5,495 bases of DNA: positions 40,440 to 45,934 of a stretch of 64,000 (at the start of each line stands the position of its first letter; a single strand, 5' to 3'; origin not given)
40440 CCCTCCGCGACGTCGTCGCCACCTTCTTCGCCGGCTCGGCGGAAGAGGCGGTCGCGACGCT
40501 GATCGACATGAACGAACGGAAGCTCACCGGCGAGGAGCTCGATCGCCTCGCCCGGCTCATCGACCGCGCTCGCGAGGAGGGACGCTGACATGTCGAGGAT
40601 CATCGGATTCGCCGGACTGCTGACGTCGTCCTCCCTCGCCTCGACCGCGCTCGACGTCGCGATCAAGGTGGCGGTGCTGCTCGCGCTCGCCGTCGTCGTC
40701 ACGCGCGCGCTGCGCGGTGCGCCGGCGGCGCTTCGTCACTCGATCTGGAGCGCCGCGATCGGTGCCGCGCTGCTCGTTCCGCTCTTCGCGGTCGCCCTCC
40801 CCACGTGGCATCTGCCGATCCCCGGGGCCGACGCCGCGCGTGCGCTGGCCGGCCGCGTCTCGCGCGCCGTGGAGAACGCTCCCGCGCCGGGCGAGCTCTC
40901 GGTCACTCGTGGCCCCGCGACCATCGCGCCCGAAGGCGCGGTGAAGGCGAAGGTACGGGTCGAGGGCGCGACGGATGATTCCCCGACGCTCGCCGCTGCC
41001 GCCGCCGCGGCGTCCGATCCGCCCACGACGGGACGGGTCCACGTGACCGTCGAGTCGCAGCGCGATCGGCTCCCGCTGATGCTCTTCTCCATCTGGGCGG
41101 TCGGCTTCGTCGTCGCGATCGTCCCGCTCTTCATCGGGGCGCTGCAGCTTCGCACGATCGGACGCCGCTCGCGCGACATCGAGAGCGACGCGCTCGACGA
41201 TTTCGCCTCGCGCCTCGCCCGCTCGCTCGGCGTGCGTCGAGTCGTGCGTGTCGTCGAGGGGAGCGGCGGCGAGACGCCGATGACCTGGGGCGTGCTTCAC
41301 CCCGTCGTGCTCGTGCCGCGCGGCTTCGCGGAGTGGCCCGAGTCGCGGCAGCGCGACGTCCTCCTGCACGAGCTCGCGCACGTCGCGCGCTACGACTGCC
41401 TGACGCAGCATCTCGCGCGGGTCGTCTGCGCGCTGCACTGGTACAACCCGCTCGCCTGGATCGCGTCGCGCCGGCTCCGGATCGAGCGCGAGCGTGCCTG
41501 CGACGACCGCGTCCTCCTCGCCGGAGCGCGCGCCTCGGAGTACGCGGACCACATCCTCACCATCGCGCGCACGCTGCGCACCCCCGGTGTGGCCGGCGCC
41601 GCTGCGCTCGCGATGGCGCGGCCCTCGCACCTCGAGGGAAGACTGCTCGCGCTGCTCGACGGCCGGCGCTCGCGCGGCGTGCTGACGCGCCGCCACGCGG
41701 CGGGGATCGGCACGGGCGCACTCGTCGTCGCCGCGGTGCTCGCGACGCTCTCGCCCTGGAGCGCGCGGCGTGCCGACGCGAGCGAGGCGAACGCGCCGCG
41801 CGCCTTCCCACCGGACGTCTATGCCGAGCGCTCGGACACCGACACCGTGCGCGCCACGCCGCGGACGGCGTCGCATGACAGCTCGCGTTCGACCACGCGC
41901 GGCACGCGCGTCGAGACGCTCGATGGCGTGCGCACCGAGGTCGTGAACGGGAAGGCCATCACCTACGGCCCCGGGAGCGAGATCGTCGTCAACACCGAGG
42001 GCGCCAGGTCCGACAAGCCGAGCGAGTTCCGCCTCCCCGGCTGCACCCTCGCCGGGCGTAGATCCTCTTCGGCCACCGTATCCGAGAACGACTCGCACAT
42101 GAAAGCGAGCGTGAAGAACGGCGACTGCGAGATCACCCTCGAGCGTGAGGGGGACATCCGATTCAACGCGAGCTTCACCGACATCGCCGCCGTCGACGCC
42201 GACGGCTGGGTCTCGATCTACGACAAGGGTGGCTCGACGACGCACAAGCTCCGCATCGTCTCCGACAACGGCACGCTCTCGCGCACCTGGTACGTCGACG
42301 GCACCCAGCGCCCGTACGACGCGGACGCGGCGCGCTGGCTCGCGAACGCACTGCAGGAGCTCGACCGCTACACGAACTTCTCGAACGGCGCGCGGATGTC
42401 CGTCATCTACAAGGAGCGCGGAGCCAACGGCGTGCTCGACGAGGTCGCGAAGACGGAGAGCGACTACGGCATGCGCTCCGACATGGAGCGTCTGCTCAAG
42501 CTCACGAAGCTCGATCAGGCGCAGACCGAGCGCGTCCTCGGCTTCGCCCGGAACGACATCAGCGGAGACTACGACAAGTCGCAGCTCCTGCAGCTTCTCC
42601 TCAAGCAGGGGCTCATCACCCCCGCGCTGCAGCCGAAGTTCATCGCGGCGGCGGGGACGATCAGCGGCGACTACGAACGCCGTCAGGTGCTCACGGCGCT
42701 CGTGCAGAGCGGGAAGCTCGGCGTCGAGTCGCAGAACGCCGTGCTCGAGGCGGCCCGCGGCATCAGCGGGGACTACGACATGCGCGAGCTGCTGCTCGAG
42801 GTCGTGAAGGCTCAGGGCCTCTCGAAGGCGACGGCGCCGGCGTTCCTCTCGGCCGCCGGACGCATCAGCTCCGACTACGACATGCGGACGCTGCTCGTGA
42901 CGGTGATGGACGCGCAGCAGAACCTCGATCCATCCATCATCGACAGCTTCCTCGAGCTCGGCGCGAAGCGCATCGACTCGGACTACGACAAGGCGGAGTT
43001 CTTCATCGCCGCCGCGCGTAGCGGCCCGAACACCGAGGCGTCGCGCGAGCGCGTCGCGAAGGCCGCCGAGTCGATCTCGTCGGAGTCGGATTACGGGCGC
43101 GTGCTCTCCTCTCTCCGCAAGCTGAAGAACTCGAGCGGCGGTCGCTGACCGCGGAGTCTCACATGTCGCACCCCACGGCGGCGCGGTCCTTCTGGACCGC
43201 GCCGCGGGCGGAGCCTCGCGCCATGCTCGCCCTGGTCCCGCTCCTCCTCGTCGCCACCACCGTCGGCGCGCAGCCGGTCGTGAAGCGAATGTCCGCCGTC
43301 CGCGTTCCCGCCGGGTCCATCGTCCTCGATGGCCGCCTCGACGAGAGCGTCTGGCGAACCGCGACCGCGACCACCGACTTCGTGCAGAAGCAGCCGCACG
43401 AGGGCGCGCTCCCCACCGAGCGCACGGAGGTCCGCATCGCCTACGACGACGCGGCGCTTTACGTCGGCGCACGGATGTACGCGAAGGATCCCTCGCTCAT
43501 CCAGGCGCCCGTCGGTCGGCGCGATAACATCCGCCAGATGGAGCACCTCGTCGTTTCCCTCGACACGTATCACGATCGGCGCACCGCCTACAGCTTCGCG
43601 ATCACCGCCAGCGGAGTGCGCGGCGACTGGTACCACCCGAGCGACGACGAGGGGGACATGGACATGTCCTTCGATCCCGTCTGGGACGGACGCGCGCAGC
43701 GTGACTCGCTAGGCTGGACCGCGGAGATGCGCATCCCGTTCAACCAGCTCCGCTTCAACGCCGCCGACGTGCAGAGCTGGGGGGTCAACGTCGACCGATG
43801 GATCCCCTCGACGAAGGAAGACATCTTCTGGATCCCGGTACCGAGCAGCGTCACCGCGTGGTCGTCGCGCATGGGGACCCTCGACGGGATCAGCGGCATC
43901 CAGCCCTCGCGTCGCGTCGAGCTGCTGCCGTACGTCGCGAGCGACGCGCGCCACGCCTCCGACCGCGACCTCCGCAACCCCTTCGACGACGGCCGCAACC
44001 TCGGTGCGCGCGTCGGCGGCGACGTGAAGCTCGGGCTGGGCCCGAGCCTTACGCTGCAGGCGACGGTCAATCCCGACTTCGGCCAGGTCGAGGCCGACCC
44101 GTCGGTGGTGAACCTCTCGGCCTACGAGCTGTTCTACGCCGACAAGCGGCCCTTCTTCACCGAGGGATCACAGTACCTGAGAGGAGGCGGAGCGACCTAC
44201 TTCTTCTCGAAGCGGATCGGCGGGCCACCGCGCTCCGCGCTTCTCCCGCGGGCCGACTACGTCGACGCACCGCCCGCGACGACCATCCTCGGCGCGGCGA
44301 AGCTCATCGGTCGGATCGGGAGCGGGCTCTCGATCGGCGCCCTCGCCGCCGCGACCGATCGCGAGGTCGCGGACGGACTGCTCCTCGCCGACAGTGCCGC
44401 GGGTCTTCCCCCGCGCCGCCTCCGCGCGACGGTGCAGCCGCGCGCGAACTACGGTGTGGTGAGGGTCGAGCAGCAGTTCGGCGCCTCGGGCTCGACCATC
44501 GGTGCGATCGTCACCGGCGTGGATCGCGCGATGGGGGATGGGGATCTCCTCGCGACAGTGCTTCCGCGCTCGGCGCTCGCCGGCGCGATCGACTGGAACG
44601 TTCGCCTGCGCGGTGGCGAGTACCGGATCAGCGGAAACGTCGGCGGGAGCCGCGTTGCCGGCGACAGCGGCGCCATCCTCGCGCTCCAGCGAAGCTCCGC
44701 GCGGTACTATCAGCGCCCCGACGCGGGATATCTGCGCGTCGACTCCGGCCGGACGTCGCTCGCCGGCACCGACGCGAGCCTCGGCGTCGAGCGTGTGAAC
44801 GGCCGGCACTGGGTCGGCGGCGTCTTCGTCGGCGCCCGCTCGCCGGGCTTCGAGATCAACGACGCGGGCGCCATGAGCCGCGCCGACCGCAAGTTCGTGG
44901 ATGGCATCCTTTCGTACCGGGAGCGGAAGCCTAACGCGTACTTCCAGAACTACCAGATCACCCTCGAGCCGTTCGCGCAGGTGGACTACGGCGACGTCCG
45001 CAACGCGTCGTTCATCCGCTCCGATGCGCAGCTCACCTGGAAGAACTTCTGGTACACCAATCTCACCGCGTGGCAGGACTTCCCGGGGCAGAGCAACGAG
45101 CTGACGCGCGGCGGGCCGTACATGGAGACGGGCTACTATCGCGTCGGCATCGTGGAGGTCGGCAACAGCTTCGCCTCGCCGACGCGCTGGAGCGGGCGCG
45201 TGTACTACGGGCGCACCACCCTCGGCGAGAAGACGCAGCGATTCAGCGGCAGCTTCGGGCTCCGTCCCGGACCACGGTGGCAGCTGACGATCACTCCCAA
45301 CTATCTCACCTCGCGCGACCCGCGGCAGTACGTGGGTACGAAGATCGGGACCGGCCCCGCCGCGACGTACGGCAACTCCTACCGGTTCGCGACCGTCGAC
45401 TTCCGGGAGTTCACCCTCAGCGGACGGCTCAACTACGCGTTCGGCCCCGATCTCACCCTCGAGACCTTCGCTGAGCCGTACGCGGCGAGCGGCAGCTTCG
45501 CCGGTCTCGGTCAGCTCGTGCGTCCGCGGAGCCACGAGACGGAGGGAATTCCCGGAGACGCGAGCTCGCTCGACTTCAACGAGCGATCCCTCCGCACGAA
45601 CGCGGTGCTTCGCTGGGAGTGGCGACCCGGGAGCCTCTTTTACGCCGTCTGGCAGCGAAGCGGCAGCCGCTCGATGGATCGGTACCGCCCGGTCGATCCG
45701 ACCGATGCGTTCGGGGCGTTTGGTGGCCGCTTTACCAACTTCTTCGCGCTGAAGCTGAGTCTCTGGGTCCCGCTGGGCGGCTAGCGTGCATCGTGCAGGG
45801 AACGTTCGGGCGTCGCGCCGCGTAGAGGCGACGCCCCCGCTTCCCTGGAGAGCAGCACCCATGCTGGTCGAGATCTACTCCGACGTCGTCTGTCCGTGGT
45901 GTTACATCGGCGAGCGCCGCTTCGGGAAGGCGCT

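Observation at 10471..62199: Hyper-abundant non-palindromic 8-mer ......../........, always in genes, in only two reading frames, forcing the rare TTA codon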

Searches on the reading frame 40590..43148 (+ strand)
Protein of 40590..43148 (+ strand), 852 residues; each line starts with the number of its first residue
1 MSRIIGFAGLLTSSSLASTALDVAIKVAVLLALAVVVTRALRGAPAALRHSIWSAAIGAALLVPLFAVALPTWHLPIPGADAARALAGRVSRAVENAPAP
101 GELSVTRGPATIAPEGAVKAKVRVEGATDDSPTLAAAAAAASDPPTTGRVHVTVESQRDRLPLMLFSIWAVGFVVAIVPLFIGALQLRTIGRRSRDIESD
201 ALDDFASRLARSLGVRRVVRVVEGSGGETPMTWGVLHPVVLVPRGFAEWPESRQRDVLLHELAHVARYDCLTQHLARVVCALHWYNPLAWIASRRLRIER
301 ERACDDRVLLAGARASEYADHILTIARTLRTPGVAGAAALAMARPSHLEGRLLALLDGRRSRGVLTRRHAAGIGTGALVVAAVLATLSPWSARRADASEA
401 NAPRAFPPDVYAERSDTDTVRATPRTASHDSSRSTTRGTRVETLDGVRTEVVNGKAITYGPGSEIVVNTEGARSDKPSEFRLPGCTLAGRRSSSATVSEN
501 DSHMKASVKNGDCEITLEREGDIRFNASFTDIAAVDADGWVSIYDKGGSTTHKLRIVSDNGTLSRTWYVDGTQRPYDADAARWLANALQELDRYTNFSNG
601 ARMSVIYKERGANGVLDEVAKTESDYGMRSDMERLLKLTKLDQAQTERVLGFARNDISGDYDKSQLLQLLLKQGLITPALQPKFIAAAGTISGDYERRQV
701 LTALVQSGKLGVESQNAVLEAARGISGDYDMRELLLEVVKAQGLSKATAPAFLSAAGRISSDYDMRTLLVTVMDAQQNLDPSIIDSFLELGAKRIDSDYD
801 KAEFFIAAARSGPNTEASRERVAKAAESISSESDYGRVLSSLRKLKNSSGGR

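Call 52: search_protein_families(library=pfam, proteins=[window:40590-43148:+])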
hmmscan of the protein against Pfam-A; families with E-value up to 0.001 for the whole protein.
window:40590-43148:+ (852 aa): 1 family
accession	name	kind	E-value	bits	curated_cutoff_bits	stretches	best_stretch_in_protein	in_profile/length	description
PF05569.17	Peptidase_M56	-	3.2e-32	112.3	31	1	149-354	86-295/296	BlaR1 peptidase M56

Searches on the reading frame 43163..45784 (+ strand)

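Call 10: search_protein_families(library=pfam, proteins=[window:43163-45784:+])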
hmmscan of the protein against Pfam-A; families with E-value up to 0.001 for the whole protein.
window:43163-45784:+ (873 aa): 1 family
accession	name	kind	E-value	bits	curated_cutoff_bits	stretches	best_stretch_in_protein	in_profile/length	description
PF19313.5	DUF5916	-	9.4e-45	153.8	22.6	1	249-840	2-534/572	Domain of unknown function (DUF5916)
